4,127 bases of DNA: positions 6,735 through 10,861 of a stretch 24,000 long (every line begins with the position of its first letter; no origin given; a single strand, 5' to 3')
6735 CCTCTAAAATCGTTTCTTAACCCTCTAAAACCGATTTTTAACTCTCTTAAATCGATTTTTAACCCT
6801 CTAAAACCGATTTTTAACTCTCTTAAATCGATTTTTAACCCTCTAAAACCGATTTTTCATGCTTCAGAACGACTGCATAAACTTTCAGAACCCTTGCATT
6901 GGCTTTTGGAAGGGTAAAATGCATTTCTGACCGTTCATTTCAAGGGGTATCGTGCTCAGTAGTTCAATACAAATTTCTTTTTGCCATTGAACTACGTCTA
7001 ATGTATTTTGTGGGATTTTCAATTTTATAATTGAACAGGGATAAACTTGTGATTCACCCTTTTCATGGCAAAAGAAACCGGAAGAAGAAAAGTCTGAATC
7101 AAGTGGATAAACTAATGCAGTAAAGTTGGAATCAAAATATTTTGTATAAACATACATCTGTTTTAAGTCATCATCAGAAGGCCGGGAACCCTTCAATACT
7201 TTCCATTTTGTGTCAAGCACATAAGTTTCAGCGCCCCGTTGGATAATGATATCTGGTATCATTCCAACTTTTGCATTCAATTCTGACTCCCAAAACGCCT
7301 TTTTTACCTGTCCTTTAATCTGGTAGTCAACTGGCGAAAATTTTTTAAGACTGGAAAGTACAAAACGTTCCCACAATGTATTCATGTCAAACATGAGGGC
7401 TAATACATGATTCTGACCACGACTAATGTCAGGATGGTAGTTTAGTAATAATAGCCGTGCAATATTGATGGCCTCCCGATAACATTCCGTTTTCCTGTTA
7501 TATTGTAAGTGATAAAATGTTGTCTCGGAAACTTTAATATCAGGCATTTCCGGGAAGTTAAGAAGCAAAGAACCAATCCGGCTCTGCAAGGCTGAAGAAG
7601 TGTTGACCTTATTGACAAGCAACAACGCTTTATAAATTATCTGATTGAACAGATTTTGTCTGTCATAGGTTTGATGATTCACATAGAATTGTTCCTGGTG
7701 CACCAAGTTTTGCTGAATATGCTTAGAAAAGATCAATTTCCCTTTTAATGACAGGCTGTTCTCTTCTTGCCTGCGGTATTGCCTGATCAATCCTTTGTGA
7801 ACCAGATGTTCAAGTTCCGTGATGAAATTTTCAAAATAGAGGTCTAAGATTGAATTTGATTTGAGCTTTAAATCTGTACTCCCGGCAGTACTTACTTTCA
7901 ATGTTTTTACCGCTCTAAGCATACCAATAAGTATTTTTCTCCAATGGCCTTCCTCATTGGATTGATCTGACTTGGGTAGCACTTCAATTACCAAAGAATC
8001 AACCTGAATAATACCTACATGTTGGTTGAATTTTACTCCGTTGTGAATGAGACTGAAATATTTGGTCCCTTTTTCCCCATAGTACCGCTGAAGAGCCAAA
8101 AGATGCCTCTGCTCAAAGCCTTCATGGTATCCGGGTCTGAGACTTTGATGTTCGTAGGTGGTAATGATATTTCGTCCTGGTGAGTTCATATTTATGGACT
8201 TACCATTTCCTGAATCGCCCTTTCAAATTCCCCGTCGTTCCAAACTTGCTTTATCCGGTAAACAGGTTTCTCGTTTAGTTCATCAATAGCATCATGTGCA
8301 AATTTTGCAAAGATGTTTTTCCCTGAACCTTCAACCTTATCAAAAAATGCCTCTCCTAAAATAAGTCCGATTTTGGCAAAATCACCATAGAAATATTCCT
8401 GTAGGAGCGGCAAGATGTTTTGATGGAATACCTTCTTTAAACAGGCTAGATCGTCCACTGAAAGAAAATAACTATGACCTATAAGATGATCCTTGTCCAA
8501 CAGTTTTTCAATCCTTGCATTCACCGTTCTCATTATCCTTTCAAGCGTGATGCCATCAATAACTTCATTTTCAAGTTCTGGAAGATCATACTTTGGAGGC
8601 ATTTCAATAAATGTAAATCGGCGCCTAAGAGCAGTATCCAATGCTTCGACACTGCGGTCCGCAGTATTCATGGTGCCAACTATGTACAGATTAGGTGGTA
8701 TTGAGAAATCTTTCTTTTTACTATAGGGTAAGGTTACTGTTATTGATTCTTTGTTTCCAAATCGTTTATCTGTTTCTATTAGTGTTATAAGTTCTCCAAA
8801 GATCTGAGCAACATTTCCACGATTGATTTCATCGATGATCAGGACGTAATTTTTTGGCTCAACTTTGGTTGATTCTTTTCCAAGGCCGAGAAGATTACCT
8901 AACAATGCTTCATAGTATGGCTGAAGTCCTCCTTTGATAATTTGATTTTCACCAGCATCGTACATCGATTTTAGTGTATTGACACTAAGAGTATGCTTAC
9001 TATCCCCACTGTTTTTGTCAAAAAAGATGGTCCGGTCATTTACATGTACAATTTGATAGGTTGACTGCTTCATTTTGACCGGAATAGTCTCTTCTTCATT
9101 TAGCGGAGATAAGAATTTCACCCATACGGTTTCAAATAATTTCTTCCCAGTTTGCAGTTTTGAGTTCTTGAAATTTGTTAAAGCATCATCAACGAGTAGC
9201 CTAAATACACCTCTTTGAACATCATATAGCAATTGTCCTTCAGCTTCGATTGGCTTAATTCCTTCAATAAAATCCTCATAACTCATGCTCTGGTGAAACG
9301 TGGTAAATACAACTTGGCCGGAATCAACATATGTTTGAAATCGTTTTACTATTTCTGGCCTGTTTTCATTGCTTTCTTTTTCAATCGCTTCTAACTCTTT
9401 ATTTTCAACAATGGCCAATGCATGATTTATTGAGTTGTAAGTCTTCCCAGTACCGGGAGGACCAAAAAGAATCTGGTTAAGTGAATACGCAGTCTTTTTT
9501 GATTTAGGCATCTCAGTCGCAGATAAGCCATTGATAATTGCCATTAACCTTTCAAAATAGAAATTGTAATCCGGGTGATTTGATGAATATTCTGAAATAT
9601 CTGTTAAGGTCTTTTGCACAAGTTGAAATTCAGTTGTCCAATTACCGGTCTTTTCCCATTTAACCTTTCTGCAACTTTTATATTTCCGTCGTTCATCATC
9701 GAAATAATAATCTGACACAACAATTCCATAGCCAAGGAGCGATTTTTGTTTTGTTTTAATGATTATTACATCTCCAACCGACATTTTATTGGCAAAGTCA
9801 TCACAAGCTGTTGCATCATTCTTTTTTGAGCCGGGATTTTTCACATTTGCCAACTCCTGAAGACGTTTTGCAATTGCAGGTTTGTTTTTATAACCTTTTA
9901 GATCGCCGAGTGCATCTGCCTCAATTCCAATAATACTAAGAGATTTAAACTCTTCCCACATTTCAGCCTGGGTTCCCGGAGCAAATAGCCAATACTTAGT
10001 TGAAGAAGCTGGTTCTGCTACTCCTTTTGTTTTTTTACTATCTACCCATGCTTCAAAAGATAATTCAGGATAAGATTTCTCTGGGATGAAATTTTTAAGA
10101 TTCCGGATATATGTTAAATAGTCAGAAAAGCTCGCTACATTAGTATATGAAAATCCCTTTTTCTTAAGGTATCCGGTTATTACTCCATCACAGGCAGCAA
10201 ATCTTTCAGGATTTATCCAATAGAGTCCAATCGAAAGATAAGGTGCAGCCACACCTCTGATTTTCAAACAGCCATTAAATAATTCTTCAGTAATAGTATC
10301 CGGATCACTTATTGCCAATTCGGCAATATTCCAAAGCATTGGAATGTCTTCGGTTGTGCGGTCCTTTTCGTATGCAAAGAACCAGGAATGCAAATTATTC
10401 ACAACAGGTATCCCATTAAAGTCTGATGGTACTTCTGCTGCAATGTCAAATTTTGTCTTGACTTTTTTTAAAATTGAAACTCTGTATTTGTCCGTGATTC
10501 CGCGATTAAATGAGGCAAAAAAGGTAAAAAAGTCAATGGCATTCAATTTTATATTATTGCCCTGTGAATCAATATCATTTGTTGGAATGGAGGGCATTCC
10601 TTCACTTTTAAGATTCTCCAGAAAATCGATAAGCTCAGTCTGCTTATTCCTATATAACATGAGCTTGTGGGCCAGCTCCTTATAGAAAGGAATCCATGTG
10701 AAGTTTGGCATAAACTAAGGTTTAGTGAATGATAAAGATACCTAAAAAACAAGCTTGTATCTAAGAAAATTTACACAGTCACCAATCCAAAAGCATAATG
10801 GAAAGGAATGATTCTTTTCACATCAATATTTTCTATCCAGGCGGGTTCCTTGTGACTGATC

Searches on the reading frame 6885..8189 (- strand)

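Call 3: search_protein_families(library=pfam, proteins=[window:6885-8189:-], max_evalue=1)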
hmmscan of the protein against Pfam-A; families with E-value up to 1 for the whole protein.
window:6885-8189:- (434 aa): 1 family
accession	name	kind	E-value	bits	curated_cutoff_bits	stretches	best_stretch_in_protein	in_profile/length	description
PF10117.15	McrBC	-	4.6e-61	206.9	23.9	1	52-362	1-318/318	McrBC 5-methylcytosine restriction system component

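Call 65: search_protein_families(library=padloc, proteins=[window:6885-8189:-], max_evalue=0.001)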
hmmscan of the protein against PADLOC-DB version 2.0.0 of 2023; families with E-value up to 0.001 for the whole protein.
window:6885-8189:- (434 aa): 0 families

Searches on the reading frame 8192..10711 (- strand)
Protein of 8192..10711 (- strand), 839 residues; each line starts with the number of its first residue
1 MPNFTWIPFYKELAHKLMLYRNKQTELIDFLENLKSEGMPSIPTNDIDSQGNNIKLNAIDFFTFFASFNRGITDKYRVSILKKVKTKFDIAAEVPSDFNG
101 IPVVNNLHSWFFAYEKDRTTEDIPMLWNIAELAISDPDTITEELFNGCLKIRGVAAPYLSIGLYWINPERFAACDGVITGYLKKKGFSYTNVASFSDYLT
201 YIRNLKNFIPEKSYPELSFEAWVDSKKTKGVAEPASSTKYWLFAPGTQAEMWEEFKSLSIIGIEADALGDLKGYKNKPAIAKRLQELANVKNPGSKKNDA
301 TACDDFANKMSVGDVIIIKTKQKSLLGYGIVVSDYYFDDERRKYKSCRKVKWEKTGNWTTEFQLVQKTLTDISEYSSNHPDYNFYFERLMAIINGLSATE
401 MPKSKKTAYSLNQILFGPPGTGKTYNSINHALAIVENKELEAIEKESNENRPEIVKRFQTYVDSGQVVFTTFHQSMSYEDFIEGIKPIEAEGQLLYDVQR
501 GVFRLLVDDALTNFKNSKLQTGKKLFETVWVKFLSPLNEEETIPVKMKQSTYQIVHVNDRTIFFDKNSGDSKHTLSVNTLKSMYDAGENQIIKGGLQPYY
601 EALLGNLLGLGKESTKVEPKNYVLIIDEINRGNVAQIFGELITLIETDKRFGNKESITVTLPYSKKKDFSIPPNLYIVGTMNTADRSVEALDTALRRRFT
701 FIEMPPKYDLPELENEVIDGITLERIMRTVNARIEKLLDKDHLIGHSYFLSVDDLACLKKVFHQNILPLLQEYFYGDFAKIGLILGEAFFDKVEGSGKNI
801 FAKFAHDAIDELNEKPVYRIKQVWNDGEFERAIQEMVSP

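Call 3: search_protein_families(library=pfam, proteins=[window:8192-10711:-], max_evalue=1)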
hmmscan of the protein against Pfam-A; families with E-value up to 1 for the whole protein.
window:8192-10711:- (839 aa): 8 families
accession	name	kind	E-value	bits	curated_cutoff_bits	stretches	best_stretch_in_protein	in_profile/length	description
PF07728.20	AAA_5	-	6.6e-13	49.3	22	1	620-699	66-139/139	AAA domain (dynein-related subfamily)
PF00004.35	AAA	-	0.0019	19.1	21.2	0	414-425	2-13/131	ATPase family associated with various cellular activities (AAA)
PF13401.12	AAA_22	-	0.0079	16.9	27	0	414-483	9-52/130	AAA domain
PF01078.27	Mg_chelatase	-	0.017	14.9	20.3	1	412-521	24-125/207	Magnesium chelatase, subunit ChlI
PF16880.10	EHD_N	-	0.018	15.4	21.5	1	757-779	1-23/33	N-terminal EH-domain containing protein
PF02562.22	PhoH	-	0.02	14.9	27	1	414-443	23-52/205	PhoH-like protein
PF13245.12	AAA_19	-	0.12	13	25.1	1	412-508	13-72/134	AAA domain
PF13086.12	AAA_11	-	0.46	10.7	27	0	413-426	20-32/257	AAA domain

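Call 65: search_protein_families(library=padloc, proteins=[window:8192-10711:-], max_evalue=0.001)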
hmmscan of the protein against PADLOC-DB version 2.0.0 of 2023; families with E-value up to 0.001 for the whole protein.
window:8192-10711:- (839 aa): 6 families
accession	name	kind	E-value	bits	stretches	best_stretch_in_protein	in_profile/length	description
PDLC03448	REase_II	-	1.3e-19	67.9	1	262-704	286-721/857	Type II restriction enzyme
PDLC04819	PDC-S02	-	6.6e-15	53.2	1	239-356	4-123/334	-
PDLC04815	PDC-S02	-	1.4e-13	48.9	1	240-355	3-119/346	-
PDLC03547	REase_II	-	6.2e-13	46.2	1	600-741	326-481/585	Type II restriction enzyme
PDLC04806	PDC-S02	-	1.1e-07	29.5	1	253-355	16-123/324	-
PDLC04140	mad8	-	0.00045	17.8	1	414-645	31-217/314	mads_8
